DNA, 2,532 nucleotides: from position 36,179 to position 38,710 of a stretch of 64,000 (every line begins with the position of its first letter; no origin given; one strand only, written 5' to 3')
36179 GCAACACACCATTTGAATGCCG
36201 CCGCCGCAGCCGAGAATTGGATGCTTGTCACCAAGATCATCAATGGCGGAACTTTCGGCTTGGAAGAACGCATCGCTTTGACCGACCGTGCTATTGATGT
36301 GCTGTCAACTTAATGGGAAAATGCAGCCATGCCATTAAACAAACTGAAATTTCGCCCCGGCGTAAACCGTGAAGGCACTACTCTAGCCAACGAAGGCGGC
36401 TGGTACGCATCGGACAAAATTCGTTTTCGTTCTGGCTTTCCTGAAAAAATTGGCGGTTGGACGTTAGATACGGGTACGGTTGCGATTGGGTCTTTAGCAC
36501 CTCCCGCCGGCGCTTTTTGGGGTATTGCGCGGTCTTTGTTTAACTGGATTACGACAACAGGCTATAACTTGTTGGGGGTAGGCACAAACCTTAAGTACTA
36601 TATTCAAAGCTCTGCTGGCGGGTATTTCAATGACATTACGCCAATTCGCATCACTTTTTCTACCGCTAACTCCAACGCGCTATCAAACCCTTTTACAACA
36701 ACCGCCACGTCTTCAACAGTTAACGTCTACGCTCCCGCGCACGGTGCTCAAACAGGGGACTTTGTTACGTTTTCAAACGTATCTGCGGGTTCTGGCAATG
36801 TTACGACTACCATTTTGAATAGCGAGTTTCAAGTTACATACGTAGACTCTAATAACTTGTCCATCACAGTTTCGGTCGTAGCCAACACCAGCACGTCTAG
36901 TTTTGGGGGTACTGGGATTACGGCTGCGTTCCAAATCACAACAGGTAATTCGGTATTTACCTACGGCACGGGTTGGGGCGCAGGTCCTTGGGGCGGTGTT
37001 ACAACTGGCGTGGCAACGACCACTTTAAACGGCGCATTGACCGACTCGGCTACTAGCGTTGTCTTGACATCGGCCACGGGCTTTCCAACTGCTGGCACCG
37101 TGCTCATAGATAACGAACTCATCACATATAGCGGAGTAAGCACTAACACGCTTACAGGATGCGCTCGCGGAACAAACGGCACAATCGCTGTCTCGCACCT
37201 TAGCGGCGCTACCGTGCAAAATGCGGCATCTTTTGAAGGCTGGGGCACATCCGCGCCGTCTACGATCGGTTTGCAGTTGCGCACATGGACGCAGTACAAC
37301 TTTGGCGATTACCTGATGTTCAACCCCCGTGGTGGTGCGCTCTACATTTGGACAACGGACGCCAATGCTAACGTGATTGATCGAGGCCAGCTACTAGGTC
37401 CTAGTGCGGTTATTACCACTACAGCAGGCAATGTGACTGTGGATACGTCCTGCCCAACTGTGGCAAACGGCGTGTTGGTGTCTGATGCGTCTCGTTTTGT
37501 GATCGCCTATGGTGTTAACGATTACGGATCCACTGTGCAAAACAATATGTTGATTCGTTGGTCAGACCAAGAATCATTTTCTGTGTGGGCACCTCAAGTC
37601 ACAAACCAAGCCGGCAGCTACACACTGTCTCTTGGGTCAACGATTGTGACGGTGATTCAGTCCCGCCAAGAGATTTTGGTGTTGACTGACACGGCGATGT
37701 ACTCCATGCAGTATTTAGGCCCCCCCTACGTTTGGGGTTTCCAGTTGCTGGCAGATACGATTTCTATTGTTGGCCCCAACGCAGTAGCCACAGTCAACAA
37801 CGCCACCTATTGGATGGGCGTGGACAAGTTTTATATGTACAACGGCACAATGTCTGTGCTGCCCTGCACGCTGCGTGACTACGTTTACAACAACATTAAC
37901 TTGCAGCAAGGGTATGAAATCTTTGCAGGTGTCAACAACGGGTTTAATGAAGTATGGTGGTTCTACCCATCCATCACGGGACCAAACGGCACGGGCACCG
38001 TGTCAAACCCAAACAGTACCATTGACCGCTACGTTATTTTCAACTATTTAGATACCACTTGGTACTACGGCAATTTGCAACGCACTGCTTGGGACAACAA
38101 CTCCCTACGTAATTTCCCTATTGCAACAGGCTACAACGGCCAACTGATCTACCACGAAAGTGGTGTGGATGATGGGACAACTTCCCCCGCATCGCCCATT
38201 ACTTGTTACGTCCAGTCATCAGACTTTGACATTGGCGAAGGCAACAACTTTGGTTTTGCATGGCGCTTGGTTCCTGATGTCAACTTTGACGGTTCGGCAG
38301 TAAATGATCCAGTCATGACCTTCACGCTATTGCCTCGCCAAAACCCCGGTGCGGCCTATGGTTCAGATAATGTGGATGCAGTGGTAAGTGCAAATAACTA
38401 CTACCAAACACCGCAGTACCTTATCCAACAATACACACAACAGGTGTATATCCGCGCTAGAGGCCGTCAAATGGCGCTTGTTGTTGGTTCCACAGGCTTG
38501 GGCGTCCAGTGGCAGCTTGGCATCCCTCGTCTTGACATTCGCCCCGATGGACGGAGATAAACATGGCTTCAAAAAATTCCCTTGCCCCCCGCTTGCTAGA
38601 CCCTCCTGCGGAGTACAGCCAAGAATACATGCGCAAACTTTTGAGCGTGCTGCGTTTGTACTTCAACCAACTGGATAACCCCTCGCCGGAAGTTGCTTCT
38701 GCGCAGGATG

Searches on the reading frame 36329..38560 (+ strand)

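Call 12: search_protein_families(library=phrogs, proteins=[window:36329-38560:+], max_evalue=0.00001)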
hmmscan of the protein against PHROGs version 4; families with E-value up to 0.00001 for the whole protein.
window:36329-38560:+ (743 aa): 3 families
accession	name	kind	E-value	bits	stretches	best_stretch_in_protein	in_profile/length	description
phrog_3287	-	head and packaging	2.1e-52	179.6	1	5-743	7-524/524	virion structural protein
phrog_4406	-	head and packaging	1.3e-06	26.4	1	230-291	67-129/3231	virion structural protein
phrog_28581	-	unknown function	1.4e-06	29.5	1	104-200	63-159/165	-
